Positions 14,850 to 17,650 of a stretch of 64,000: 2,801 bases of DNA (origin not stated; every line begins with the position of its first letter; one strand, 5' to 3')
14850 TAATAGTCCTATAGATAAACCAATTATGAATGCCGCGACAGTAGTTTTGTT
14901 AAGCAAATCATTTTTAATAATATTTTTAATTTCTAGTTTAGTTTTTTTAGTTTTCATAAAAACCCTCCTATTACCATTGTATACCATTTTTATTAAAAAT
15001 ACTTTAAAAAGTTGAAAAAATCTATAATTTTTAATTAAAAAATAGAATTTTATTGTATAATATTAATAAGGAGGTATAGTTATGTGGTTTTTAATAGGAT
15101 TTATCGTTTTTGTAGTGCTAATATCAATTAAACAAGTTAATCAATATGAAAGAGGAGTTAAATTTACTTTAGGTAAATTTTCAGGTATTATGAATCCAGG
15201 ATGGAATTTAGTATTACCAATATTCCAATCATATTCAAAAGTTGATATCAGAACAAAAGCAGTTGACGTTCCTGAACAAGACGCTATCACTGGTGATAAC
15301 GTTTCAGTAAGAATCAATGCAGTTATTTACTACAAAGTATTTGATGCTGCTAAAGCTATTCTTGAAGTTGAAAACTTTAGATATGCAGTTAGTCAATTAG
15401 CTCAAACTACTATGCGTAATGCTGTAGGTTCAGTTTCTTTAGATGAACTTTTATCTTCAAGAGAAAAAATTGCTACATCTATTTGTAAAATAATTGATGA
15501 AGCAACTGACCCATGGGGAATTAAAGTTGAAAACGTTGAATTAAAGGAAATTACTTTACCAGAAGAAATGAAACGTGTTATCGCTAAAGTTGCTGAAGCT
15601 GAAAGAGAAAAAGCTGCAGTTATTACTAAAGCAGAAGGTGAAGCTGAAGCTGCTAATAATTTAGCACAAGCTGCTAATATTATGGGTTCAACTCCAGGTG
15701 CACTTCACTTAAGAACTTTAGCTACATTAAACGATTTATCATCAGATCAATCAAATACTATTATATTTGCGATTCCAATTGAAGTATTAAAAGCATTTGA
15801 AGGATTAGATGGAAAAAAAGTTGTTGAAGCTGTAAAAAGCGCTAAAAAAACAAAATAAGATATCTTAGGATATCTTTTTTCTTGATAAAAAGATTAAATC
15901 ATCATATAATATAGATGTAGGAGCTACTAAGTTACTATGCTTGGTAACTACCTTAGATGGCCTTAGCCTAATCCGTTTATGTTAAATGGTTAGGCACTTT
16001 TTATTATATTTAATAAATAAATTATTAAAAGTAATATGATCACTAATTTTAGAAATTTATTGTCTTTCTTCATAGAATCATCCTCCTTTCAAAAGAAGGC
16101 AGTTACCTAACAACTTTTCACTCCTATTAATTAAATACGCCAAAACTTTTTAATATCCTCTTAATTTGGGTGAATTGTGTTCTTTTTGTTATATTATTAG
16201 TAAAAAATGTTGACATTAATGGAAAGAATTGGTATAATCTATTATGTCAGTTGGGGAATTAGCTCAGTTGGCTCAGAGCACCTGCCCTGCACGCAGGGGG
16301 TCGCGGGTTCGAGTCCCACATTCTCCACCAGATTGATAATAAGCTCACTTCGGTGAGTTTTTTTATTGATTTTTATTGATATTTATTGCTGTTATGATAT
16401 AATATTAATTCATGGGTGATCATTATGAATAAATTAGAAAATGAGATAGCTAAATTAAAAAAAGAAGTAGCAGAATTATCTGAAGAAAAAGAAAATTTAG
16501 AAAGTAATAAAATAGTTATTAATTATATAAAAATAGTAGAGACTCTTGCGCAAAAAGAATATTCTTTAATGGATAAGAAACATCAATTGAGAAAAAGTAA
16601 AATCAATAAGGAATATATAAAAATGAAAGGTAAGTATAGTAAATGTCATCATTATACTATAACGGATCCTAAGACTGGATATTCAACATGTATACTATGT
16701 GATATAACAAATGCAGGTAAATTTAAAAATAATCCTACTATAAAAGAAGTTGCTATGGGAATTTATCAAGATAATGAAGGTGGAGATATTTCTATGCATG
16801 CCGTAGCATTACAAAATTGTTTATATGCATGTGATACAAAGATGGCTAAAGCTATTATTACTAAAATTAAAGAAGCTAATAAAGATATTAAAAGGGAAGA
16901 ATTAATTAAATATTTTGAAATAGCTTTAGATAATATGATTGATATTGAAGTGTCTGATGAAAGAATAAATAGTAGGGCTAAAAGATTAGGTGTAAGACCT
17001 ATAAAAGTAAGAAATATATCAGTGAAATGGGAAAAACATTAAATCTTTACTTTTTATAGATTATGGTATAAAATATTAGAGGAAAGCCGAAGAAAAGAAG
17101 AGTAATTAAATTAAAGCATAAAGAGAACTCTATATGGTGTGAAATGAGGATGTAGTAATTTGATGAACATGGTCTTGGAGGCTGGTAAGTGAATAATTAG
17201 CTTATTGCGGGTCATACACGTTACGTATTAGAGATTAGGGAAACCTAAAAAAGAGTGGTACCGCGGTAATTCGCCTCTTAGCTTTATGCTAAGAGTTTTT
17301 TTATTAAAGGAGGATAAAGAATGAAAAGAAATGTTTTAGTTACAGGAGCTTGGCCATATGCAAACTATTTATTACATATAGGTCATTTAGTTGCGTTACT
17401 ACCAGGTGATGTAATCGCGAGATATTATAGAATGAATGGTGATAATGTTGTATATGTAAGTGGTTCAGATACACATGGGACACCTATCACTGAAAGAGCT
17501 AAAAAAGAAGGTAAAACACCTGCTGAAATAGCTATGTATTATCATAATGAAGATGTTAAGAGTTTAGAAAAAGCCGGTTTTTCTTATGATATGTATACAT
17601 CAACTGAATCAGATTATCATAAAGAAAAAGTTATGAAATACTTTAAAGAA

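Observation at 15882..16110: Candidate type I toxin-antitoxin module: a 27-aa hydrophobic peptide gene facing a convergent small RNA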

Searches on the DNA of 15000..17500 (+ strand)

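Call 4: search_rna_families(source=window, start=15000, end=17500, threshold=evalue, max_evalue=10, show_alignments=5)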
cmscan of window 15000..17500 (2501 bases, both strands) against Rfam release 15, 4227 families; matches with E-value up to 10: 7.
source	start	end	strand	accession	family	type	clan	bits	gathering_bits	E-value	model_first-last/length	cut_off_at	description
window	17081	17281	+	RF00230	T-box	Cis-reg; leader;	-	86.1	93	1.1e-18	1-219/219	no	T-box leader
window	16253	16327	+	RF00005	tRNA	Gene; tRNA;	CL00001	58.9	29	1.4e-11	1-71/71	no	tRNA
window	16243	16363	+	RF02144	rsmX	Gene;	CL00106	23.5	56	0.12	1-114/114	no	rsmX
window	15491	15566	+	RF01585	snoR07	Gene; snRNA; snoRNA; CD-box;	-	20.5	44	6.6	1-88/88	no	small nucleolar RNA snoR07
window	15503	15588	-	RF01197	snR39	Gene; snRNA; snoRNA; CD-box;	CL00054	20.2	40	2.5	1-95/95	no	Small nucleolar RNA snR39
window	17277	17323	+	RF02980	freshwater-2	Cis-reg;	-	18.7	49.9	9.4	1-84/84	no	freshwater-2 RNA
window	16259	16330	+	RF00233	Tymo_tRNA-like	Cis-reg;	-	16.2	40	3.1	1-84/84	no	Tymovirus/Pomovirus/Furovirus tRNA-like 3' UTR element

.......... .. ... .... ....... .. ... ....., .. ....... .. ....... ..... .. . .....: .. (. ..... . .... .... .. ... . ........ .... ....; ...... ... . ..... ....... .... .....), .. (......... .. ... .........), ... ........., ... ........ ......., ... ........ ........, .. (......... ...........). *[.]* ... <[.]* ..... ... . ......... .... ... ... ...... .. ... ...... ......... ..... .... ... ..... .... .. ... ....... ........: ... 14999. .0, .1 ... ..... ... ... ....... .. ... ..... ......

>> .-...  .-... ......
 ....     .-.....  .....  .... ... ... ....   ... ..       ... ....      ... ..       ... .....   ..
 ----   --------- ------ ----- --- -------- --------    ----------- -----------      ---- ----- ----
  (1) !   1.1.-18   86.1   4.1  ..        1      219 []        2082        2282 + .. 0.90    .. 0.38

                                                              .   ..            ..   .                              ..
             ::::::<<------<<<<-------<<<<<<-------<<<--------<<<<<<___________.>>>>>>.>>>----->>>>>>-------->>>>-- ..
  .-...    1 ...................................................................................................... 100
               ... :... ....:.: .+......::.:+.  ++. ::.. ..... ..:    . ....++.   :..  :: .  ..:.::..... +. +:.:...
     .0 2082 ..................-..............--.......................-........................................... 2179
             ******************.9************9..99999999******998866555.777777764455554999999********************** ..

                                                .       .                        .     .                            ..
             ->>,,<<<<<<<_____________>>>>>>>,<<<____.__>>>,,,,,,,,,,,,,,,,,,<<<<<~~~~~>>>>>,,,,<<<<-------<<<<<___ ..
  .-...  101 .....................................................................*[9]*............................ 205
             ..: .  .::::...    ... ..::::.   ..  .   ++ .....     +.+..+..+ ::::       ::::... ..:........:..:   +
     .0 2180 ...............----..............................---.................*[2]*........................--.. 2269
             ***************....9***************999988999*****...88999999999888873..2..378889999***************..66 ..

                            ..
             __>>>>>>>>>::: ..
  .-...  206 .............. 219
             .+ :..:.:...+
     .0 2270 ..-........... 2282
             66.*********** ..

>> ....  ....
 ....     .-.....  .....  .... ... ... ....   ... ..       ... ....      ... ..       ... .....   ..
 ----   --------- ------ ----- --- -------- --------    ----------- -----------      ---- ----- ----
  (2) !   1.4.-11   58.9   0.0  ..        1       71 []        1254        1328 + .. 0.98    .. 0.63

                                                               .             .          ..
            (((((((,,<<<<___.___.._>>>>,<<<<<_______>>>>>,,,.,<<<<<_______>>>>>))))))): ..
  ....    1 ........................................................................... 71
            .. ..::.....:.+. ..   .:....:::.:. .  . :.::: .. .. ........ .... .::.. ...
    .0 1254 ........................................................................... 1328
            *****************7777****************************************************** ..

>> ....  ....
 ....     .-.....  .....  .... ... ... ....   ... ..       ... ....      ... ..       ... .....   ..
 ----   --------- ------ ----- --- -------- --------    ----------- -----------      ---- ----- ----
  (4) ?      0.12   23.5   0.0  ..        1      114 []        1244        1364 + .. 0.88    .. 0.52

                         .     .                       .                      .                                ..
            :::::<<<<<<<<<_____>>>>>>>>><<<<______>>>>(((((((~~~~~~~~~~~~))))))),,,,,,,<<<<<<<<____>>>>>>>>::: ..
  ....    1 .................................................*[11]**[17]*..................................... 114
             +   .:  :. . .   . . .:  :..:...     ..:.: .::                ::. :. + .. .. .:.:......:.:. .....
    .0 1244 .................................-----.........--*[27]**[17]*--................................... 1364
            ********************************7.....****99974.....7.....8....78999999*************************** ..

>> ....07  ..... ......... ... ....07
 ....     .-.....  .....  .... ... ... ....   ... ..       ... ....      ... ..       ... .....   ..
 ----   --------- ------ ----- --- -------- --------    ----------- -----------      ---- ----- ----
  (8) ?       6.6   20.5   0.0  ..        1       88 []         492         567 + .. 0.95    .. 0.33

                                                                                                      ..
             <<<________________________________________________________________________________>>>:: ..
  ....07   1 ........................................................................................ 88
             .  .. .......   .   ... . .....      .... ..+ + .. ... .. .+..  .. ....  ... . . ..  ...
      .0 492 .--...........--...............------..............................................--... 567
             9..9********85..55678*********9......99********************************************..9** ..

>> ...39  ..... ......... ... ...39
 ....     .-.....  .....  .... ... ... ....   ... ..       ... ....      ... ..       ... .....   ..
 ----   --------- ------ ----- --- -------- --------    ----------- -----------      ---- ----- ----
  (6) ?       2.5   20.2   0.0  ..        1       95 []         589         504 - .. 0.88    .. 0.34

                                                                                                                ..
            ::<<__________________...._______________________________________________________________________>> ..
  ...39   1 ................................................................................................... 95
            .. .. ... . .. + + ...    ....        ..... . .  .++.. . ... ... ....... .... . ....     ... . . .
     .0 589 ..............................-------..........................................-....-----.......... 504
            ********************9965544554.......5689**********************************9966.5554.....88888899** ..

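Call 33: search_dna_similar(query=window:15870-16200:+, collection=phages, mode=distant, max_evalue=1)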
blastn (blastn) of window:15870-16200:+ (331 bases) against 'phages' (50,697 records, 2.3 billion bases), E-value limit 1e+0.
Records with a match: 11; places in all: 11; records where one place covers at least 80% of the query: 0.
Best place of each record, by identity: 90-95% 1; 80-90% 2; 60-80% 8.
By first word of the organism name: Staphylococcus 9; uncultured 2.
By host as written in the record: Staphylococcus aureus 5; Staphylococcus aureus strain SA27 3; - 2; Staphylococcus epidermidis HD21-2 1.
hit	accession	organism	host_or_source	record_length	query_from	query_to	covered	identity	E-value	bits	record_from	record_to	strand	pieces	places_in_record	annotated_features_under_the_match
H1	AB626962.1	Staphylococcus phage S24-1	Staphylococcus aureus strain SA27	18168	275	321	14%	78.7%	3e-1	41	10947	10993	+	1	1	structure protein putative minor tail protein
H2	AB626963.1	Staphylococcus phage S13'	Staphylococcus aureus strain SA27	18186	275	321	14%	78.7%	3e-1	41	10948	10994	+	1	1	putative minor tail protein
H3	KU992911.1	Staphylococcus phage SLPW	Staphylococcus aureus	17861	275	321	14%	78.7%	3e-1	41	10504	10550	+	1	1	none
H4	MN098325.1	Staphylococcus phage Portland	Staphylococcus aureus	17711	275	321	14%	78.7%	3e-1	41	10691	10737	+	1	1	minor tail protein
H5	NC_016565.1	Staphylococcus phage S24-1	Staphylococcus aureus strain SA27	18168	275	321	14%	78.7%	3e-1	41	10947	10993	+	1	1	tail protein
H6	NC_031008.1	Staphylococcus phage SLPW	Staphylococcus aureus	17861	275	321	14%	78.7%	3e-1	41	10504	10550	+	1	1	none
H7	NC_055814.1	Staphylococcus phage Portland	Staphylococcus aureus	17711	275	321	14%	78.7%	3e-1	41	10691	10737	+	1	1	tail protein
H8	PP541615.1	Staphylococcus phage 4086-1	Staphylococcus aureus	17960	275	321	14%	78.7%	3e-1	41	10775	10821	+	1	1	putative tail fiber protein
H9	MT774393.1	uncultured phage cr127_1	human feces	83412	8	44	11%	86.5%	9e-2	44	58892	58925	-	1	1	hypothetical protein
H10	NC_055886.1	uncultured phage cr127_1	human feces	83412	8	44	11%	86.5%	9e-2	44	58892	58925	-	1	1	hypothetical protein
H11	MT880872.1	Staphylococcus phage PhiSepi-HH3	Staphylococcus epidermidis HD21-2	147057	275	301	8%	92.6%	3e-1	41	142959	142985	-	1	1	ilvB: acetolactate synthase large subunit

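Call 34: search_dna_similar(query=window:15870-16200:+, collection=plasmids, mode=distant, max_evalue=1)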
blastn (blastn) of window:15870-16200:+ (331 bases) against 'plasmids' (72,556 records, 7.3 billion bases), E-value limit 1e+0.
Records with a match: 1; places in all: 1; records where one place covers at least 80% of the query: 0.
Best place of each record, by identity: 80-90% 1.
By first word of the organism name: Bacillus 1.
By predicted mobility (MOB-suite, as given by PLSDB): mobilizable 1.
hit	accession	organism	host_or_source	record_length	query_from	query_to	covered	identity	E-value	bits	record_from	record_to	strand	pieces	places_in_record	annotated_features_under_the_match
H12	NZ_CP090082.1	Bacillus cereus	cell culture,Contaminated soil sample ...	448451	8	48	12%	81.8%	3e-1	43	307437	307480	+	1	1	none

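Call 59: search_rna_families(sources=[L097, L168, L208, L021, L032], threshold=evalue, max_evalue=1)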
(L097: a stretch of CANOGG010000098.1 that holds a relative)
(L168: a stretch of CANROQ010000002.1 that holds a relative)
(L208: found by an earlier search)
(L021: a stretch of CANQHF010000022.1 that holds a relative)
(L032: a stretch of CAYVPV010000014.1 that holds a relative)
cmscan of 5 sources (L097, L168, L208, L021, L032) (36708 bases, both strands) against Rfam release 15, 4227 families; matches with E-value up to 1: 2.
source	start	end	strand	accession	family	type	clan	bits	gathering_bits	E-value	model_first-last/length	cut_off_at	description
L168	2601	2674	+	RF00005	tRNA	Gene; tRNA;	CL00001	63.6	29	1e-11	1-71/71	no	tRNA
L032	5586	5669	-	RF00005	tRNA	Gene; tRNA;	CL00001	58.2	29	3.1e-10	1-71/71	no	tRNA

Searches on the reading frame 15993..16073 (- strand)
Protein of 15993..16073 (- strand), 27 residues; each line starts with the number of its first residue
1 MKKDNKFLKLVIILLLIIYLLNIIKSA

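Call 15: search_protein_families(library=pfam, proteins=[window:15993-16073:-], max_evalue=10)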
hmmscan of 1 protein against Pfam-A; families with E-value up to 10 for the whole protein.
seq(27 aa): 0 families

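Call 16: search_protein_families(library=ncbifam, proteins=[window:15993-16073:-], max_evalue=10)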
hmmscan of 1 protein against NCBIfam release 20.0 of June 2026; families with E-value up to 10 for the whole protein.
seq(27 aa): 1 family
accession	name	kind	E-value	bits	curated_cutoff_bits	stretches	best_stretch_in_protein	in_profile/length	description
NF040904.1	PhrA_Strep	subfamily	0.41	10.9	40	1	1-24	1-25/56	PhrA family quorum-sensing system peptide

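Call 47: list_cluster_members(proteins=[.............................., window:15993-16073:-])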
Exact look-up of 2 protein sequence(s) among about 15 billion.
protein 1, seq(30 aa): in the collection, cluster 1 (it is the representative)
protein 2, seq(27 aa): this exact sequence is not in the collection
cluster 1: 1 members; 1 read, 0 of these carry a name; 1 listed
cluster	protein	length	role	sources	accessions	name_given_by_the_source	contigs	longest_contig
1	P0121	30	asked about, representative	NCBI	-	-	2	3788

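Call 73: search_protein_families(library=phrogs, proteins=[window:15993-16073:-], max_evalue=1)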
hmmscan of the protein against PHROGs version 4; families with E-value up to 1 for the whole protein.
seq(27 aa): 0 families

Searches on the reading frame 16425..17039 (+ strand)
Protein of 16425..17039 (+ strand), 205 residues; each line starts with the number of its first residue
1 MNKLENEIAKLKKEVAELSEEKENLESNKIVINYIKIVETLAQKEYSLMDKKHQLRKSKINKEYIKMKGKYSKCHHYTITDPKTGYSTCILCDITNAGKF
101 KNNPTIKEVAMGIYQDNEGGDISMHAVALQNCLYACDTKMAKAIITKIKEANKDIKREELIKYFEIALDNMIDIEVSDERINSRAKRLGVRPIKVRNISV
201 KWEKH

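Call 14: find_related_loci(query=window:16425-17039:+, collection=genome_contigs, flank=3000)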
Query window:16425-17039:+ (205 aa) in genome_contigs; peptide patterns used: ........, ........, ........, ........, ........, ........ (x = any residue, [..] = any of these).
125 stretches matched a pattern, but none encodes a relative of the query by tblastn (E <= 1e-3).
